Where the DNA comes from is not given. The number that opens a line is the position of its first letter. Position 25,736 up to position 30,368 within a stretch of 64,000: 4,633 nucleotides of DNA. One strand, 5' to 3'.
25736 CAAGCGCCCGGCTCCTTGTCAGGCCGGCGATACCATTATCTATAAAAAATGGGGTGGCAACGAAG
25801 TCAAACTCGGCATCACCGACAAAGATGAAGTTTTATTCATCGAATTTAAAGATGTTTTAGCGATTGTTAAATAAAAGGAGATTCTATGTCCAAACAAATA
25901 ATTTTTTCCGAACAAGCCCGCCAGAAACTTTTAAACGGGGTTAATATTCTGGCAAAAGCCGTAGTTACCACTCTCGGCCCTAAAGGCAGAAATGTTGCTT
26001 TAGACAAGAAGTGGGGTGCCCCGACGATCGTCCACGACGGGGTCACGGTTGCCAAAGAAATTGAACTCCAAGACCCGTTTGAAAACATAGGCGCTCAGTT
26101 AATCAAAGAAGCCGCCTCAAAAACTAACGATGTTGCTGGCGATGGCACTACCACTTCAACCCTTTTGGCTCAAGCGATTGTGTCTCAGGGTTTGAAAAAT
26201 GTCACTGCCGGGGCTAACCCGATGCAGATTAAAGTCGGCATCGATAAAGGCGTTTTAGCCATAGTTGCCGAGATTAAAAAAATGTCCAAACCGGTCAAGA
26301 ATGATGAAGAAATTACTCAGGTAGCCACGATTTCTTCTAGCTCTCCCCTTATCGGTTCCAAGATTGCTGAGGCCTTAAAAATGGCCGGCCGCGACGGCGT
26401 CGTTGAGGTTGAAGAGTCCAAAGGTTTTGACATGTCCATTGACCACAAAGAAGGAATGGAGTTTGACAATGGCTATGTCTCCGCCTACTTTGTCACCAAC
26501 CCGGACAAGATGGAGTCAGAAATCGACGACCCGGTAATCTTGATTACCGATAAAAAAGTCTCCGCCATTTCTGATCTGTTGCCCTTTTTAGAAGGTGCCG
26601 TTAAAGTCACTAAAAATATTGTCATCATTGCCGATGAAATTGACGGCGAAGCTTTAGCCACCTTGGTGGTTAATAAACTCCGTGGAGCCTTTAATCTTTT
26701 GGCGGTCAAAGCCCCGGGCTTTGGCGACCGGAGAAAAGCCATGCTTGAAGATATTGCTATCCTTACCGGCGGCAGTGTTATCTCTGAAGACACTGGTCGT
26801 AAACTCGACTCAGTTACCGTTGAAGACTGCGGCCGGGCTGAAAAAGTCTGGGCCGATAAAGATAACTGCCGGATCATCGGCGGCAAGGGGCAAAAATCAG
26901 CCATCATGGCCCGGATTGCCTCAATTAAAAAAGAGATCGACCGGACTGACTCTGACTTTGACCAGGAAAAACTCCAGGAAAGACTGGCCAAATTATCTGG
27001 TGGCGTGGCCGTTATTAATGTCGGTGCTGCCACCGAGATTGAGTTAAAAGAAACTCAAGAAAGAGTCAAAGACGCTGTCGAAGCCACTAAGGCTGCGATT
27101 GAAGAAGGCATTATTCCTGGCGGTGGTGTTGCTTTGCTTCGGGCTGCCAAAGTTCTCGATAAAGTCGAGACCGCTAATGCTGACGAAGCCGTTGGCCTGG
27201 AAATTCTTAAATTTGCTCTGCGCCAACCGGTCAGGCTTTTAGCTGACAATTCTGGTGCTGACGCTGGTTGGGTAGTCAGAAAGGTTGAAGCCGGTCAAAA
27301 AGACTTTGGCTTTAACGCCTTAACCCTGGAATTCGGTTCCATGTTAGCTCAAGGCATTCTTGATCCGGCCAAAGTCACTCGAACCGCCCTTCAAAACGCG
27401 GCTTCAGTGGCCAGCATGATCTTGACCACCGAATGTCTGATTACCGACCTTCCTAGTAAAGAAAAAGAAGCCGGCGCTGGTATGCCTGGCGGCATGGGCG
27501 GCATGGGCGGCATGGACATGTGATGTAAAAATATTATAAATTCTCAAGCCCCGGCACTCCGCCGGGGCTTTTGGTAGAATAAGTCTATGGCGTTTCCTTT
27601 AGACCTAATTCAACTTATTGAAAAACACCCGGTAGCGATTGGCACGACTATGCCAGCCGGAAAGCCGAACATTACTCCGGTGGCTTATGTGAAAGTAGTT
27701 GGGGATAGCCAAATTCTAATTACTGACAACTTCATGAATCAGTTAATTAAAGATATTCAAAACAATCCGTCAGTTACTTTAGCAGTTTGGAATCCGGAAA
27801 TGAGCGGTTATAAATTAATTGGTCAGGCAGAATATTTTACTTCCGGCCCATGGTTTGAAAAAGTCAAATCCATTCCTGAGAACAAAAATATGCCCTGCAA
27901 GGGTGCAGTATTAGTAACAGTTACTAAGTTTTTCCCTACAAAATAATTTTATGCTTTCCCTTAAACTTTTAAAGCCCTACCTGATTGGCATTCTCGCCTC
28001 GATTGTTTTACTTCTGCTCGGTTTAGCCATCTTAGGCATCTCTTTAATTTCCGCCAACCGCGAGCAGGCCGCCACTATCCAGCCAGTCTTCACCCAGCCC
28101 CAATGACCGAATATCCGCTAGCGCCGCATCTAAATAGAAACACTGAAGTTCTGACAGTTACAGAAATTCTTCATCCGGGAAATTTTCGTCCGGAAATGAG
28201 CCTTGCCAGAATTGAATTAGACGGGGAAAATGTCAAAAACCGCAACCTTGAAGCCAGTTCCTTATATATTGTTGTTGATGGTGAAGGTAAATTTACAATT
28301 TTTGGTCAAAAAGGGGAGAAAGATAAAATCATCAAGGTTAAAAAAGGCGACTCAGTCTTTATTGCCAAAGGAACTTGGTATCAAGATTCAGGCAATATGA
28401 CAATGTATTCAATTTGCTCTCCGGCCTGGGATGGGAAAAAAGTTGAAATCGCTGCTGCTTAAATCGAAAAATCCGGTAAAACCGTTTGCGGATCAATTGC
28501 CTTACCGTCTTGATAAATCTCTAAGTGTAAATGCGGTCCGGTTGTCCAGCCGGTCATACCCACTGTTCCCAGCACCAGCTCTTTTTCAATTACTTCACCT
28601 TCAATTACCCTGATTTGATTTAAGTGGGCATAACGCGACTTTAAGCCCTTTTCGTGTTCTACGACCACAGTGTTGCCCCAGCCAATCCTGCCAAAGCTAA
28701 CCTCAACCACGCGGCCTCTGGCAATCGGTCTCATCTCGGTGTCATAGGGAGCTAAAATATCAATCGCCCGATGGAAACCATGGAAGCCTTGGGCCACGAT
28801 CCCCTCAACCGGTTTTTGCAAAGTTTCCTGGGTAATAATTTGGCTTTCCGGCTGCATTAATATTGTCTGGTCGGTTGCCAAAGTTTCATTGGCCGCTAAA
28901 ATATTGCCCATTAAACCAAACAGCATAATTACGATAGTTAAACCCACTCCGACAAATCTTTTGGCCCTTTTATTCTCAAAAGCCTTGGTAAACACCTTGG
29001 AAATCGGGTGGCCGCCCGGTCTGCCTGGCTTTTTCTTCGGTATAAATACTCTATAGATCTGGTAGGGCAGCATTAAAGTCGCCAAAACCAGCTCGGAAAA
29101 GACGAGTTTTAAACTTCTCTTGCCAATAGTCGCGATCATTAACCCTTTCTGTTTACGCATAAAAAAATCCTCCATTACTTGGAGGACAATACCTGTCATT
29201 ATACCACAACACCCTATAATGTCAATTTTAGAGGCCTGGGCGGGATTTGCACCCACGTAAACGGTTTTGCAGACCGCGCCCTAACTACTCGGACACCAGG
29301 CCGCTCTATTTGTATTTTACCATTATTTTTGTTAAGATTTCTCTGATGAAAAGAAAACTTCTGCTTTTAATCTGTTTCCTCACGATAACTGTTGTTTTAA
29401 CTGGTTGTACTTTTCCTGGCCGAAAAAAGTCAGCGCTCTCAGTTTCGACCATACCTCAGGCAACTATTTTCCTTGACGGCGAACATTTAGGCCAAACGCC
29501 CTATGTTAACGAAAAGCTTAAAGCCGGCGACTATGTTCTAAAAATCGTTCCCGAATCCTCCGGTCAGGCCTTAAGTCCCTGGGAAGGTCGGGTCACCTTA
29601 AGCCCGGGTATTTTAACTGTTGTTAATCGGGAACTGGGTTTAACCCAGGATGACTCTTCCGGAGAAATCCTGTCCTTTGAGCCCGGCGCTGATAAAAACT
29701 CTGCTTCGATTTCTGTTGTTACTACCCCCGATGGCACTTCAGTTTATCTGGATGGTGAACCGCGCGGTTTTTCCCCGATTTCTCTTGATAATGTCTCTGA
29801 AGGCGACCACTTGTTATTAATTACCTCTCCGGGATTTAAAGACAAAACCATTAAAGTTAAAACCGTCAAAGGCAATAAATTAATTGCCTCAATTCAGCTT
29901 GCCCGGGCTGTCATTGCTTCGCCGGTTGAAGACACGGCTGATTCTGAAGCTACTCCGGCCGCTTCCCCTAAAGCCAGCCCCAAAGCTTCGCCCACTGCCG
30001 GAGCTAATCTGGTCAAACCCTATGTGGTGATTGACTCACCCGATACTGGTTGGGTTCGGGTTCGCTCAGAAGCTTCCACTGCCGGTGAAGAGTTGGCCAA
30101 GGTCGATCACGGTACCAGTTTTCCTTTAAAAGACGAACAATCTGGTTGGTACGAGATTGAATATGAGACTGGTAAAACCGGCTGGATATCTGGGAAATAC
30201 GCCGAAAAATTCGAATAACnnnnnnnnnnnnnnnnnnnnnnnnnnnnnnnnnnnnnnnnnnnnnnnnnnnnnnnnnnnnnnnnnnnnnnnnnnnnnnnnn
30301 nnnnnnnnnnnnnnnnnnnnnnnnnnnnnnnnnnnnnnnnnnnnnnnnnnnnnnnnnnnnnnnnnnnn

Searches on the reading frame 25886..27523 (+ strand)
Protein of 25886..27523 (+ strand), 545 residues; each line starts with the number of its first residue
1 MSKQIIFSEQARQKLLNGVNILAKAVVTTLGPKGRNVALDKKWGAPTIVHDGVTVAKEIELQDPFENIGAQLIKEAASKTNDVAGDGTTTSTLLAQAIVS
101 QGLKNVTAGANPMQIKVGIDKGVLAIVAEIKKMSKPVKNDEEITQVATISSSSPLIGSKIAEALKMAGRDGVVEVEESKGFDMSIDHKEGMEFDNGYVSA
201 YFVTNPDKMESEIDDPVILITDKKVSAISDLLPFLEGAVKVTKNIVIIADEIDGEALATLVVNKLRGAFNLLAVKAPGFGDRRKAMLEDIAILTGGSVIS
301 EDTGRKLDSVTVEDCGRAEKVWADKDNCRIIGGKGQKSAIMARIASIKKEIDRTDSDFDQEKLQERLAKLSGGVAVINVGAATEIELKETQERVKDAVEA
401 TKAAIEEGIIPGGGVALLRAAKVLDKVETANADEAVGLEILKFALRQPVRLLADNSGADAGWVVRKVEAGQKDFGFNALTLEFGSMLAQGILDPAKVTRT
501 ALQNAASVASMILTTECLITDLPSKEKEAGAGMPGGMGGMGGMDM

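Call 49: search_protein_families(library=pfam, proteins=[window:25886-27523:+], max_evalue=0.001)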
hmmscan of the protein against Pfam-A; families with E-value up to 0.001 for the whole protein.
window:25886-27523:+ (545 aa): 1 family
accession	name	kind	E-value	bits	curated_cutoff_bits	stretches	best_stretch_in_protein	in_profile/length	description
PF00118.29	Cpn60_TCP1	-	1.2e-70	239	34.3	1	22-520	1-487/490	TCP-1/cpn60 chaperonin family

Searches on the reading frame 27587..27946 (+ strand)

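Call 49: search_protein_families(library=pfam, proteins=[window:27587-27946:+], max_evalue=0.001)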
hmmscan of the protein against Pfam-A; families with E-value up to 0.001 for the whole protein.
window:27587-27946:+ (119 aa): 1 family
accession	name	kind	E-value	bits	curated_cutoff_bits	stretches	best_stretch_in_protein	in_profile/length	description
PF01243.27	PNPOx_N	-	2.1e-12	47.9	28.1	1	10-93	8-85/120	Pyridoxamine 5'-phosphate oxidase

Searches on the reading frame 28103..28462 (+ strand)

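Call 49: search_protein_families(library=pfam, proteins=[window:28103-28462:+], max_evalue=0.001)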
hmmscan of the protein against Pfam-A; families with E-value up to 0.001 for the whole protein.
window:28103-28462:+ (119 aa): 1 family
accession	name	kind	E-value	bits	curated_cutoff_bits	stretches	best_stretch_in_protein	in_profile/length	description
PF07883.17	Cupin_2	-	0.00034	20.7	27.2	1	53-93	20-54/70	Cupin domain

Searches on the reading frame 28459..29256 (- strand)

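Call 49: search_protein_families(library=pfam, proteins=[window:28459-29256:-], max_evalue=0.001)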
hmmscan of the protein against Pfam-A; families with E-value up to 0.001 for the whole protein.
window:28459-29256:- (265 aa): 1 family
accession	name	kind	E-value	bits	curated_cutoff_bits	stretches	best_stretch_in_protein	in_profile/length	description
PF01551.29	Peptidase_M23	-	5.7e-25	87.8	28.7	1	161-256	2-96/96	Peptidase family M23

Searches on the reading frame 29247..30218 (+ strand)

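Call 49: search_protein_families(library=pfam, proteins=[window:29247-30218:+], max_evalue=0.001)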
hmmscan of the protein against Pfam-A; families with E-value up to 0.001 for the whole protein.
window:29247-30218:+ (323 aa): 2 families
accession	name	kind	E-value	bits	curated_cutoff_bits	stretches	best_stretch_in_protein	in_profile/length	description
PF08308.17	PEGA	-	1.2e-18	67.1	20.8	2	153-219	2-68/71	PEGA domain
PF08239.17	SH3_3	-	8.3e-11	42.3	27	1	270-318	3-52/54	Bacterial SH3 domain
